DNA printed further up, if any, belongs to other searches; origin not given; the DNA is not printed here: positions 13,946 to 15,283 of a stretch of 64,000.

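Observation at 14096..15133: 345-aa unknown protein with a PD-x(n)-SCK-like signature: possible cognate nuclease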

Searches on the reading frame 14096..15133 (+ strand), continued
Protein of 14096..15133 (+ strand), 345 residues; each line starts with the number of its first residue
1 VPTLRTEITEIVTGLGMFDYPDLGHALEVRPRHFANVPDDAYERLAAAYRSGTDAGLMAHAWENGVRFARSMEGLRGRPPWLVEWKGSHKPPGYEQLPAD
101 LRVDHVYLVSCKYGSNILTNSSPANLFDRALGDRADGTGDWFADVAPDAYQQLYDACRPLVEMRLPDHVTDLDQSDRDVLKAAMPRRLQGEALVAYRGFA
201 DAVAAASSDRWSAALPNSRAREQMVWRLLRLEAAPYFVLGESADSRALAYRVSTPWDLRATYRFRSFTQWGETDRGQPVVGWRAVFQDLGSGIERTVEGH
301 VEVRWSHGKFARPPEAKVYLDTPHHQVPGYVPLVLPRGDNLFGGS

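Call 31: find_related_loci(query=A2, collection=genome_contigs, flank=6000)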
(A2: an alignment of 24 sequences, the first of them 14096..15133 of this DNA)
Query A2 (345 aa) in genome_contigs; peptide patterns used: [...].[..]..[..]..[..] (x = any residue, [..] = any of these).
599 stretches matched a pattern (row limit reached: there are more); 593 encode a relative of the query (tblastn E <= 1e-3); the best 80 are kept; 80 distinct loci.
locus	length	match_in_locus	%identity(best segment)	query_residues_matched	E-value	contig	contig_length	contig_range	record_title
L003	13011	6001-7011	64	1-336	5e-141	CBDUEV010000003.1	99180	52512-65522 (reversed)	MAG TPA_asm: uncultured Acidimicrobiia bacterium isolate SRR22808131_binner123_Refined_46 genome assembly, contig: ERZ25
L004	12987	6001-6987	65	1-333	4e-140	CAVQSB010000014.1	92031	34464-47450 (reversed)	MAG: uncultured Actinomycetota bacterium isolate MFD09964.bin.2.47 genome assembly, contig: contig_51874, whole genome s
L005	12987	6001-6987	66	1-333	3e-139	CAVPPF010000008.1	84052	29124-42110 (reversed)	MAG: uncultured Actinomycetota bacterium isolate MFD09964.bin.1.235 genome assembly, contig: contig_9905, whole genome s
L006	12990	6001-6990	66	1-333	3e-139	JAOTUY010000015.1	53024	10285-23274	MAG: Acidimicrobiia bacterium isolate 13_May_SF_Bin27 13_May_SF_Bin27_scaffold_305_c1, whole genome shotgun sequence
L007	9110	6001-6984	64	1-333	5e-139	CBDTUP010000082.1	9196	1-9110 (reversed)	MAG TPA_asm: uncultured bacterium isolate ERR2431953_concoct_193 genome assembly, contig: ERZ23880187.7338, whole genome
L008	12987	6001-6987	65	1-333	4e-139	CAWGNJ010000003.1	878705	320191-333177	MAG: uncultured Actinomycetota bacterium isolate MFD03804.bin.3.76 genome assembly, contig: contig_50181, whole genome s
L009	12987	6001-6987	64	1-333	6e-138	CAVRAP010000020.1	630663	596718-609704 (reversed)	MAG: uncultured Actinomycetota bacterium isolate MFD03551.bin.1.83 genome assembly, contig: contig_7591, whole genome sh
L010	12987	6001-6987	65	1-333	2e-137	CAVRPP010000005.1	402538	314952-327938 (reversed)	MAG: uncultured Actinomycetota bacterium isolate MFD03551.bin.1.99 genome assembly, contig: contig_18440, whole genome s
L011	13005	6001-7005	64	1-334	3e-137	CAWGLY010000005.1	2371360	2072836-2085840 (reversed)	MAG: uncultured Acidimicrobiia bacterium isolate MFD09779.bin.1.356 genome assembly, contig: contig_7003, whole genome s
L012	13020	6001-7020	62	1-340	8e-136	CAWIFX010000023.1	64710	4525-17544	MAG: uncultured Acidimicrobiia bacterium isolate MFD03551.bin.2.75 genome assembly, contig: contig_48889, whole genome s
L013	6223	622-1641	64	1-340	2e-135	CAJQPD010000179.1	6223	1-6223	MAG: uncultured Acidimicrobiia bacterium isolate 3_20180319_Bin_MAXBIN_280_sub_1_1 genome assembly, contig: c_0000096762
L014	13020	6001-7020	62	1-340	6e-135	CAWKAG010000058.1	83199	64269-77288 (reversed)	MAG: uncultured Acidimicrobiia bacterium isolate MFD03551.bin.2.103 genome assembly, contig: contig_65968, whole genome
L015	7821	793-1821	63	1-341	7e-133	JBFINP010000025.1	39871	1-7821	MAG: Acidimicrobiia bacterium isolate Mix_sand12.2021.10.G.66 k141_1213202_length_39871_cov_39.1622, whole genome shotgu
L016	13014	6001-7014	61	1-342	9e-133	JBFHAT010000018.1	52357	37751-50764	MAG: Acidimicrobiia bacterium isolate Mix_sand06.2021.04.Z.22 k141_1898064_length_52357_cov_18.0405, whole genome shotgu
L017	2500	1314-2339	61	1-342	2e-139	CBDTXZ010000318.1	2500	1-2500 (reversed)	MAG TPA_asm: uncultured bacterium isolate ERR2431957_binner23_Refined_4 genome assembly, contig: ERZ23878503.31571, whol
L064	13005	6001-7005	53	1-333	3e-106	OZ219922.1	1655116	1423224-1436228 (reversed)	MAG: Acidimicrobiia bacterium isolate 542d8752-d573-496e-aaa5-f876508f7d52 genome assembly, chromosome: 1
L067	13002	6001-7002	51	1-333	1e-105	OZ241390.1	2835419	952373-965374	MAG: Acidimicrobiia bacterium isolate dd304f07-85d9-42ba-b5ff-d625bd76ad22 genome assembly, chromosome: 1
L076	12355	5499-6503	52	1-333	3e-102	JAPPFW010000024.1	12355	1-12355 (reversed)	MAG: bacterium isolate RHO1_bin_3 NODE_7076_length_12355_cov_34.235447, whole genome shotgun sequence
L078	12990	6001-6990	55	1-330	6e-102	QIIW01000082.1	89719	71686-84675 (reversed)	MAG: Acidimicrobiia bacterium isolate SZUA-87 Ga0063293_10000079, whole genome shotgun sequence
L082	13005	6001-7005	51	1-333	3e-99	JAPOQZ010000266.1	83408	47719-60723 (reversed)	MAG: bacterium isolate APA_bin_98 c_000000347277, whole genome shotgun sequence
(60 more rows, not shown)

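Call 35: find_encoding_contigs(protein=P0265, flank=5000, max_places=3)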
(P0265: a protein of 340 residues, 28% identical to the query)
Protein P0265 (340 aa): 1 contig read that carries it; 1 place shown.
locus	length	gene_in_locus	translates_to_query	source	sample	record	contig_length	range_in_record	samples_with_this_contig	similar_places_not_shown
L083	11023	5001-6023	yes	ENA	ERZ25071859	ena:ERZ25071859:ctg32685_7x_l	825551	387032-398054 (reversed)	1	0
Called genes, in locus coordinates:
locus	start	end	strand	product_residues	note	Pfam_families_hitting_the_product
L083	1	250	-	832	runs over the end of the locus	PF04122:CW_binding_2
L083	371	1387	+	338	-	PF13622:4HBT_3, PF20789:4HBT_3C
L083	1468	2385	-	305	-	-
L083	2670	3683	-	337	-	PF07722:Peptidase_C26, PF00117:GATase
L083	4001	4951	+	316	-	PF01555:N6_N4_Mtase, PF08241:Methyltransf_11 (faint)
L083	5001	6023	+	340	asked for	-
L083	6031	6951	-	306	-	PF07722:Peptidase_C26, PF00117:GATase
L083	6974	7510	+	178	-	PF01161:PBP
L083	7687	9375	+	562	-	-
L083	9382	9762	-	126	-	-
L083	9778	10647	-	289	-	-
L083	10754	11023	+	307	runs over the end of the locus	PF20628:Dyp_perox_C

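Call 36: search_protein_families(library=pfam, alignment_id=A2, max_evalue=10)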
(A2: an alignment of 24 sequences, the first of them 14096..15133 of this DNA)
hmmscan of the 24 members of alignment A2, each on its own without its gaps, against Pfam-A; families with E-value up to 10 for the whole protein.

A. member 1, window:14096-15133:+ (345 aa): 1 family
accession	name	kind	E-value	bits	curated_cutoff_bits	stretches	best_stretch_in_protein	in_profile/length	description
PF04046.21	PSP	-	0.15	12.2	19.6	1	79-97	21-39/46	PSP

B. families by the number of members that match (of 24 scanned): 5 families
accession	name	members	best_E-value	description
PF08389.18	Xpo1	1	0.014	Exportin 1-like protein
PF04046.21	PSP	1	0.15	PSP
PF08447.18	PAS_3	1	0.16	PAS fold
PF13114.12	RecO_N_2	1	0.16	RecO N terminal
PF23804.1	DUF7179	1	0.26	Family of unknown function (DUF7179)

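Call 37: find_encoding_contigs(protein=P0249, flank=4000, max_places=2)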
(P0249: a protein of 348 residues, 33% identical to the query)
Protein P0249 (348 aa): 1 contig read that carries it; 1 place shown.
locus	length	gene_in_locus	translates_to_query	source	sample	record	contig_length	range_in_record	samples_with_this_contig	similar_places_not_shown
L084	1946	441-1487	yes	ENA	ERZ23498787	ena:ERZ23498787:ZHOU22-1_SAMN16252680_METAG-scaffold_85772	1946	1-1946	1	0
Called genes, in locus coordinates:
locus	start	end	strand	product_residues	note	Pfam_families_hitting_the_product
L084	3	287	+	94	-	?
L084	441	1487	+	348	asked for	-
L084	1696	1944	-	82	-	?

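Call 38: find_encoding_contigs(protein=P0201, flank=4000, max_places=2)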
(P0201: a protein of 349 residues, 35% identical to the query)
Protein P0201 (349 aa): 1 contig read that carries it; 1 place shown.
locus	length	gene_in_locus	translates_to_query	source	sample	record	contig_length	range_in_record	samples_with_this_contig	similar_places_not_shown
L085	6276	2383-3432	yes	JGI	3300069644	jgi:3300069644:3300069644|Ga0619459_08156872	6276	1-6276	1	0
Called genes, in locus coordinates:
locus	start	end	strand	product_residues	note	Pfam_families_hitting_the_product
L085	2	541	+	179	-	?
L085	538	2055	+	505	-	PF08241:Methyltransf_11 (faint), PF13649:Methyltransf_25 (faint), PF01555:N6_N4_Mtase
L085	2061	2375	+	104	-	-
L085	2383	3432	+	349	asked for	-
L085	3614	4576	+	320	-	-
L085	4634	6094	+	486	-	PF01547:SBP_bac_1, PF13416:SBP_bac_8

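Call 39: find_encoding_contigs(protein=P0169, flank=4000, max_places=2)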
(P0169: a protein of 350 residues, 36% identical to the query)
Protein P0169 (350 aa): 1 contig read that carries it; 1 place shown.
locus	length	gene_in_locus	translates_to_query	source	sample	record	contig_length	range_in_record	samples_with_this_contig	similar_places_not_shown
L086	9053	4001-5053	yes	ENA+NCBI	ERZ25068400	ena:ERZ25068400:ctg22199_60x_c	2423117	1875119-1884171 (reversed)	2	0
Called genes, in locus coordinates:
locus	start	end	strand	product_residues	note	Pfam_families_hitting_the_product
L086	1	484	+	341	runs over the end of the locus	PF03446:NAD_binding_2, PF03807:F420_oxidored (faint), PF03446:NAD_binding_2, PF14833:NAD_binding_11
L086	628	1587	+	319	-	PF04199:Cyclase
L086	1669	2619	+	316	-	PF03446:NAD_binding_2, PF03807:F420_oxidored (weak), PF14833:NAD_binding_11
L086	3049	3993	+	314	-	PF01555:N6_N4_Mtase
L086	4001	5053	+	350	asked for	-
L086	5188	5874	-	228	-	-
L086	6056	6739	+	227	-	PF00072:Response_reg, PF00486:Trans_reg_C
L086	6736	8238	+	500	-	PF00672:HAMP, PF00512:HisKA, PF02518:HATPase_c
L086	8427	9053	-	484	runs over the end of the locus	-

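Call 40: find_encoding_contigs(protein=P0147, flank=4000, max_places=2)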
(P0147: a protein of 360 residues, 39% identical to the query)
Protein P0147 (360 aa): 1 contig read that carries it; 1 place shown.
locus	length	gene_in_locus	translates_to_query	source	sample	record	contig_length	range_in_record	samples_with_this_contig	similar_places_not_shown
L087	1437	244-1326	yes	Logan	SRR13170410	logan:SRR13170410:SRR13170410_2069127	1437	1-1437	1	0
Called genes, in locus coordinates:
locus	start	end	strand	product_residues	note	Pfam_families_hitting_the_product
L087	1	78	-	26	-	?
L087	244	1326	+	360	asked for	-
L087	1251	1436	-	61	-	?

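Call 47: fold_search(model_id=the predicted structure, library=viral)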
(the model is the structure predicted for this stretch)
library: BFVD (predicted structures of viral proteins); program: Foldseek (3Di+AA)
matches with E <= 10: 378; with E <= 0.001: 1
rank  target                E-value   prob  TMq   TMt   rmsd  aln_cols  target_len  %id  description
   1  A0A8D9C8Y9            2.1e-04  1.00  0.40  0.30   9.6       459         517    9  Uncharacterized protein [uncultured marine phage]
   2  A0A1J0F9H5            2.6e-03  0.97  0.33  0.22   9.7       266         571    9  (no name in the UniProt tables at hand)
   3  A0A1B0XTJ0            1.9e-01  0.03  0.10  0.06  28.3       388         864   10  (no name in the UniProt tables at hand)
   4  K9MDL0                2.7e-01  0.28  0.15  0.29  17.4       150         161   14  (no name in the UniProt tables at hand)
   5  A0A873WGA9            3.6e-01  0.14  0.12  0.26  17.2       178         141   10  Baseplate wedge subunit [Synechococcus phage S-H38]
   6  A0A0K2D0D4            4.1e-01  0.21  0.11  0.31   6.6        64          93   14  Uncharacterized protein [Bacillus phage TsarBomba]
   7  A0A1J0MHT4            4.3e-01  0.08  0.08  0.13  12.3       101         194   13  Baseplate hub subunit [Klebsiella phage KPV15]
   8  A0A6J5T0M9            4.6e-01  0.33  0.12  0.19   7.7        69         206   16  Uncharacterized protein (Fragment) [uncultured Caudovirales phage]
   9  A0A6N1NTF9            4.6e-01  0.08  0.15  0.17  17.9       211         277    8  Uncharacterized protein [Tupanvirus soda lake]
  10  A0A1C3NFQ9            4.6e-01  0.07  0.15  0.12  16.9       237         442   10  (no name in the UniProt tables at hand)
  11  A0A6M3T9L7            6.0e-01  0.08  0.08  0.23  11.3        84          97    7  (no name in the UniProt tables at hand)
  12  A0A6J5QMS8            6.4e-01  0.08  0.12  0.30  16.7       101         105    8  Bacteriophage SPP1, head-tail adaptor [uncultured Caudovirales phage]
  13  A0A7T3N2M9            6.8e-01  0.12  0.12  0.32  18.5       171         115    5  Putative baseplate wedge subunit [Campylobacter phage F358]
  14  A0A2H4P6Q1            7.2e-01  0.16  0.10  0.33   9.3       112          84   11  Uncharacterized protein [Pseudomonas phage tabernarius]
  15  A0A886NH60            8.0e-01  0.21  0.11  0.16   6.0        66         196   14  (no name in the UniProt tables at hand)
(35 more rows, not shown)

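Call 58: search_dna_similar(query=window:14096-15133:+, collection=plasmids, mode=protein, max_evalue=0.001)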
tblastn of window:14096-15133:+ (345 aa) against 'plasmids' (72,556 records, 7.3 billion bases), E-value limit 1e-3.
No match.

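Call 59: search_dna_similar(query=window:14096-15133:+, collection=phages, mode=protein, max_evalue=0.001)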
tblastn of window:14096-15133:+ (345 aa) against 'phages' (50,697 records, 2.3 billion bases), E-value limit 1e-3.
No match.

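Call 63: search_protein_families(library=padloc, alignment_id=A2, max_evalue=10)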
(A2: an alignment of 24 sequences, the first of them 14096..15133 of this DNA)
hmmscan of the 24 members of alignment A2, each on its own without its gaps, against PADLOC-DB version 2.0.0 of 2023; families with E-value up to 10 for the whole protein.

A. member 1, window:14096-15133:+ (345 aa): 1 family
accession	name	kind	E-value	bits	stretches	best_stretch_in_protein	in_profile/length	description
PDLC03456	REase_II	-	0.078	10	1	301-323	349-371/387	Type II restriction enzyme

B. families by the number of members that match (of 24 scanned): 5 families
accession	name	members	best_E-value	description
PDLC03456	REase_II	16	2.6e-06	Type II restriction enzyme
PDLC00076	GajA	1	0.0023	AAA ATPase domain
PDLC03299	MTase_II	1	0.0081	Type II methyltransferase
PDLC00773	Cyclase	1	0.011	oligonucleotide-cyclase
PDLC05028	PDC-S48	1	0.063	-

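Call 64: search_protein_families(library=padloc, proteins=[P0265, P0249, P0229, P0201, P0177, P0169, P0152, P0150, P0147, P0144], max_evalue=1)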
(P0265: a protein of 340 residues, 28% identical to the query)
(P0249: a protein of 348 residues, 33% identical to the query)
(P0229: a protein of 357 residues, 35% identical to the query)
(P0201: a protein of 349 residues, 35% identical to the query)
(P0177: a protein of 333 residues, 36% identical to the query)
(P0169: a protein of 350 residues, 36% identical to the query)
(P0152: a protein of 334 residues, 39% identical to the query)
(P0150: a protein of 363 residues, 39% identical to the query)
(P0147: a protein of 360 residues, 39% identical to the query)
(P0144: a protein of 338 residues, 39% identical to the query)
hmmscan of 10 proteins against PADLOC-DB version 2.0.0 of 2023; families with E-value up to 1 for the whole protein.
P0265 (340 aa): 1 family
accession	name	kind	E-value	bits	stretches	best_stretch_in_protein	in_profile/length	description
PDLC03456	REase_II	-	0.0041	14.3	1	308-329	349-370/387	Type II restriction enzyme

P0249 (348 aa): 0 families

P0229 (357 aa): 0 families

P0201 (349 aa): 0 families

P0177 (333 aa): 1 family
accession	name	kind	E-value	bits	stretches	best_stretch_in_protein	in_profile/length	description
PDLC03456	REase_II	-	0.00048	17.3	1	293-323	343-371/387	Type II restriction enzyme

P0169 (350 aa): 1 family
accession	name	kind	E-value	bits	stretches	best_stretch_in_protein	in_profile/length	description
PDLC03456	REase_II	-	2.6e-06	24.8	1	221-329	272-375/387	Type II restriction enzyme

P0152 (334 aa): 1 family
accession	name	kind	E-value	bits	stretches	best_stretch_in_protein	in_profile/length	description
PDLC03456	REase_II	-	0.0025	14.9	1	302-324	349-371/387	Type II restriction enzyme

P0150 (363 aa): 1 family
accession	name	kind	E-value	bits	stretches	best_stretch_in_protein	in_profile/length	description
PDLC03456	REase_II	-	0.00031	18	1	291-319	344-372/387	Type II restriction enzyme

P0147 (360 aa): 1 family
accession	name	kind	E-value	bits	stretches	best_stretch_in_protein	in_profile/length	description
PDLC03456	REase_II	-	0.026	11.6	1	308-334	349-375/387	Type II restriction enzyme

P0144 (338 aa): 0 families

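Call 65: search_protein_families(library=ncbifam, proteins=[P0169, P0177, P0150, P0265, P0152, P0147], max_evalue=10)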
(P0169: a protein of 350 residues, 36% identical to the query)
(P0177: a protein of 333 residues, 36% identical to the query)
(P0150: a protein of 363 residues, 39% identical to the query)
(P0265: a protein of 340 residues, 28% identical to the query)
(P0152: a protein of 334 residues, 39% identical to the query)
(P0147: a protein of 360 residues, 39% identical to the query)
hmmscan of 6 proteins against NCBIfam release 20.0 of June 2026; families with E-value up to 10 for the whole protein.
P0169 (350 aa): 0 families

P0177 (333 aa): 0 families

P0150 (363 aa): 0 families

P0265 (340 aa): 0 families

P0152 (334 aa): 0 families

P0147 (360 aa): 0 families
